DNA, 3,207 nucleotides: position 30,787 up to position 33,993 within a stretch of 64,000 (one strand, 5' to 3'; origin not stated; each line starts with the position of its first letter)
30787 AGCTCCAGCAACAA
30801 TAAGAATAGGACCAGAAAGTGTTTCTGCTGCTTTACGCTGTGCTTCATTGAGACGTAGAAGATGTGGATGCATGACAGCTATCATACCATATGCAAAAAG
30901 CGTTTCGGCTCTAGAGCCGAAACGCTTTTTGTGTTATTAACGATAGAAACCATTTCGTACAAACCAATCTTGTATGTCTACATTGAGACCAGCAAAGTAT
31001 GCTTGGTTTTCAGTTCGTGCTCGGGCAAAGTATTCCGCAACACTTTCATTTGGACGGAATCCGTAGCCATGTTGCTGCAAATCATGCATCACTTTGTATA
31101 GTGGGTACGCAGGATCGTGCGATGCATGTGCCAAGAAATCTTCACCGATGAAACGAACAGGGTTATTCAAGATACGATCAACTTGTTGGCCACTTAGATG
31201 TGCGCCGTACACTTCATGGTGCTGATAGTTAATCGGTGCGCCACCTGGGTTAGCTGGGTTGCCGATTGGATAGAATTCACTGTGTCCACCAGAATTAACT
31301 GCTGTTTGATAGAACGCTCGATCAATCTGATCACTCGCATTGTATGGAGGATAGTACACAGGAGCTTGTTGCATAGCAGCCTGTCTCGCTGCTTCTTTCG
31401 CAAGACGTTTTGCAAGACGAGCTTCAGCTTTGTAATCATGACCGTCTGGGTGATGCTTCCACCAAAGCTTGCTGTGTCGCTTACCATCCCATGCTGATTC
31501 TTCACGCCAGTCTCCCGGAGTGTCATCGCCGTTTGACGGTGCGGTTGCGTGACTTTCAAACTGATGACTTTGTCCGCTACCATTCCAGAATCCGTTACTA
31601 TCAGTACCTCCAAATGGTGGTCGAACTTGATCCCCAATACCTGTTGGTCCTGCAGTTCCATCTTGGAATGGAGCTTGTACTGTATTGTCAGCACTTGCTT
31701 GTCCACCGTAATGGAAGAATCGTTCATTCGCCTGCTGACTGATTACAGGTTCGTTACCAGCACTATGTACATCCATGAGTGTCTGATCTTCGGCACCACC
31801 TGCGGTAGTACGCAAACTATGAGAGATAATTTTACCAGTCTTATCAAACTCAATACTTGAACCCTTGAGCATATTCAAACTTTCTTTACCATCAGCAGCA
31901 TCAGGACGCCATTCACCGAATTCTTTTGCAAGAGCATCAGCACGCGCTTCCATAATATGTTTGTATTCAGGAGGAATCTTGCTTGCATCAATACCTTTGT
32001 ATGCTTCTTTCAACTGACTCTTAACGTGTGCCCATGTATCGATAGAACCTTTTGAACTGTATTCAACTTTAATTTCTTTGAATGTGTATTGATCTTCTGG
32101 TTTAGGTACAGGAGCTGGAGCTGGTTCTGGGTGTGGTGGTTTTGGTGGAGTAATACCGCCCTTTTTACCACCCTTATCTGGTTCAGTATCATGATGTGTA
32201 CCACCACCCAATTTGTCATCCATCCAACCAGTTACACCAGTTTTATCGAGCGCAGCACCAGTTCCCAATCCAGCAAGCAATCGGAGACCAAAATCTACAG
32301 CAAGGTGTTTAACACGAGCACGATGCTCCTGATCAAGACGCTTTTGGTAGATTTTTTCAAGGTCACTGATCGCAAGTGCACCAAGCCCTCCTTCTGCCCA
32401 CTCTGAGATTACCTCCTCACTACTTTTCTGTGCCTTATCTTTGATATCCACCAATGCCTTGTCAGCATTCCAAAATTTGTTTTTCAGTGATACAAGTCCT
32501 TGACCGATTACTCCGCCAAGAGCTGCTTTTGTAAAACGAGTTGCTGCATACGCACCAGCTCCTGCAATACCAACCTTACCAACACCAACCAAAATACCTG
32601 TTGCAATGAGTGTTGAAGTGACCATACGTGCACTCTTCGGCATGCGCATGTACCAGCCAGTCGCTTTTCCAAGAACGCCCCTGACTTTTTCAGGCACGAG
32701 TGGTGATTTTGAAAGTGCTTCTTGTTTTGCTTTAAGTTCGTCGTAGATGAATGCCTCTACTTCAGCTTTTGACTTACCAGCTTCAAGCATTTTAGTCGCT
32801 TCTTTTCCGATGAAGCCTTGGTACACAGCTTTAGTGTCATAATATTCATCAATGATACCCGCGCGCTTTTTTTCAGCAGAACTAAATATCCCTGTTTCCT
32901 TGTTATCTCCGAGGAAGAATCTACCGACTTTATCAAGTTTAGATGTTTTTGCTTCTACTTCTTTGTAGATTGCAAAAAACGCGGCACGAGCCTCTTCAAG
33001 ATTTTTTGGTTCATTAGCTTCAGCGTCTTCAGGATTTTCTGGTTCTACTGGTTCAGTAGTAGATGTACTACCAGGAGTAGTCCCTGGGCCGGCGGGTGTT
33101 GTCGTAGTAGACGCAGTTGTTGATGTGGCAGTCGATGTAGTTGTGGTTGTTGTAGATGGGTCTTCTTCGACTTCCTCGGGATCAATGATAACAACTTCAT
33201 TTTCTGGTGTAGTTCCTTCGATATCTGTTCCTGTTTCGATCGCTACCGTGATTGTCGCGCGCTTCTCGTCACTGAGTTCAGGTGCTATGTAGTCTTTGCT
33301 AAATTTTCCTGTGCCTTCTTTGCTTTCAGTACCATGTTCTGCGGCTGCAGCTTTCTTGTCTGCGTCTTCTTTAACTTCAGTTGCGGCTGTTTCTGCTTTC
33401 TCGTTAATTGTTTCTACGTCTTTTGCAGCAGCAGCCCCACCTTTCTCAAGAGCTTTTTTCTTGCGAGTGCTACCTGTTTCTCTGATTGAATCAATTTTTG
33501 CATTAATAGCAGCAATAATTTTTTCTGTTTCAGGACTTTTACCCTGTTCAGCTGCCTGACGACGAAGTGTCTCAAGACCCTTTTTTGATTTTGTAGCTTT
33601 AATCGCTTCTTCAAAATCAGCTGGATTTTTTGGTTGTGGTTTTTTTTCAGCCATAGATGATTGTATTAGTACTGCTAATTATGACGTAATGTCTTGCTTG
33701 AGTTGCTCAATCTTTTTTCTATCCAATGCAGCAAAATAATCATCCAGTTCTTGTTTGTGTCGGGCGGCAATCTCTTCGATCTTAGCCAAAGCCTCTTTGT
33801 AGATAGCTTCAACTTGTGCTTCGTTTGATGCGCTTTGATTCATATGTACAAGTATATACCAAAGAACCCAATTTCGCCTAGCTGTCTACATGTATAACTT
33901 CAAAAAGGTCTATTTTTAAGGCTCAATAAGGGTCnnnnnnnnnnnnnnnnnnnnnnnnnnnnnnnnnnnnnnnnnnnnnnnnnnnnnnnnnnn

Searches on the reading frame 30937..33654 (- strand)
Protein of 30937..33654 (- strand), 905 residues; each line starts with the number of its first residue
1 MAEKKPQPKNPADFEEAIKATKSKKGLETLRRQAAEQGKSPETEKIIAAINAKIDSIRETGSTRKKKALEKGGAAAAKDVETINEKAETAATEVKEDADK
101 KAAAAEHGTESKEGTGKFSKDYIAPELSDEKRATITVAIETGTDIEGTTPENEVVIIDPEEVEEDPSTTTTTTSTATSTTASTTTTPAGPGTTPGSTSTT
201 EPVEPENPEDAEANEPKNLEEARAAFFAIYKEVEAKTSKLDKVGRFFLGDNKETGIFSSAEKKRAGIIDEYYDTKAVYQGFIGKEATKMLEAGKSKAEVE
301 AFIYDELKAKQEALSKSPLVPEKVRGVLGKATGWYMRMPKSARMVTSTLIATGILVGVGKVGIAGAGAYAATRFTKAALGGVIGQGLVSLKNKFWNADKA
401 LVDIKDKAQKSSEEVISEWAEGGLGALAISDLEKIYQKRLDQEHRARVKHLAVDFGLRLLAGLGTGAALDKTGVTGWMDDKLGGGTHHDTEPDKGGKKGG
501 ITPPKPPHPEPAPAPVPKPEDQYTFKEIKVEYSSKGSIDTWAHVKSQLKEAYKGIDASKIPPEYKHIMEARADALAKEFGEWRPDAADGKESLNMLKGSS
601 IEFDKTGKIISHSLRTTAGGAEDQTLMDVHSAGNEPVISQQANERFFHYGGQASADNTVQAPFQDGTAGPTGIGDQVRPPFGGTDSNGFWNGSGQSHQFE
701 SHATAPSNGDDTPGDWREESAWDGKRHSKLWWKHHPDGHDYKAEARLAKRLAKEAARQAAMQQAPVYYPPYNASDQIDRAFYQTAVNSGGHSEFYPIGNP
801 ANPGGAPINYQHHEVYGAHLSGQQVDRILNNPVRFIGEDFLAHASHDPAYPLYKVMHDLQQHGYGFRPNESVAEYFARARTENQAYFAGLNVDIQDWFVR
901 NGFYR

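Call 3: search_protein_families(library=pfam, proteins=[window:30937-33654:-], max_evalue=1)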
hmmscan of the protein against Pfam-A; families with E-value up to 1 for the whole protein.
window:30937-33654:- (905 aa): 1 family
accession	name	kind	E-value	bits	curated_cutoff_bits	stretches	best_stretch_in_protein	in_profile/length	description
PF12550.13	GCR1_C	-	0.089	13.5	23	1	409-445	7-43/80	Transcriptional activator of glycolytic enzymes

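Call 4: search_protein_families(library=ncbifam, proteins=[window:30937-33654:-], max_evalue=1)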
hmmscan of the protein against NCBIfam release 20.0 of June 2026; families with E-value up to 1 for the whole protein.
window:30937-33654:- (905 aa): 2 families
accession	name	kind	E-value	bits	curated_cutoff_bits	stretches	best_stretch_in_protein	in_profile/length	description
NF006361.0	PRK08581.1-3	equivalog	0.031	12.7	839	1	140-270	53-194/652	amidase domain-containing protein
TIGR01654.1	bact_immun_7tm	subfamily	0.32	9.4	189.35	1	260-321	322-383/681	bacteriocin-associated integral membrane protein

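Call 76: search_protein_families(library=phrogs, proteins=[window:30937-33654:-], max_evalue=0.01)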
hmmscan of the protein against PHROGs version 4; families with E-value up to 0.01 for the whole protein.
window:30937-33654:- (905 aa): 1 family
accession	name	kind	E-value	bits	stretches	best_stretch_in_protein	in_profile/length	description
phrog_28306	-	unknown function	0.0093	16.8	0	117-144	8-35/54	-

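Call 77: search_protein_families(library=padloc, proteins=[window:30937-33654:-], max_evalue=0.01)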
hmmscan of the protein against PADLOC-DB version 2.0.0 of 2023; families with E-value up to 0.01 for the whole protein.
window:30937-33654:- (905 aa): 0 families

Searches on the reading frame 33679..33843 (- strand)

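Call 76: search_protein_families(library=phrogs, proteins=[window:33679-33843:-], max_evalue=0.01)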
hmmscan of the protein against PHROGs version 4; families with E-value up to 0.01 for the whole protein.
window:33679-33843:- (54 aa): 0 families

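Call 77: search_protein_families(library=padloc, proteins=[window:33679-33843:-], max_evalue=0.01)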
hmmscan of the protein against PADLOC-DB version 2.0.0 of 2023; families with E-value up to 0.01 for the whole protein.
window:33679-33843:- (54 aa): 1 family
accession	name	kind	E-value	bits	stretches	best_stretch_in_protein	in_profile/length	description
PDLC02668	DndD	-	0.0057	13.7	1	4-53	471-520/659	DndD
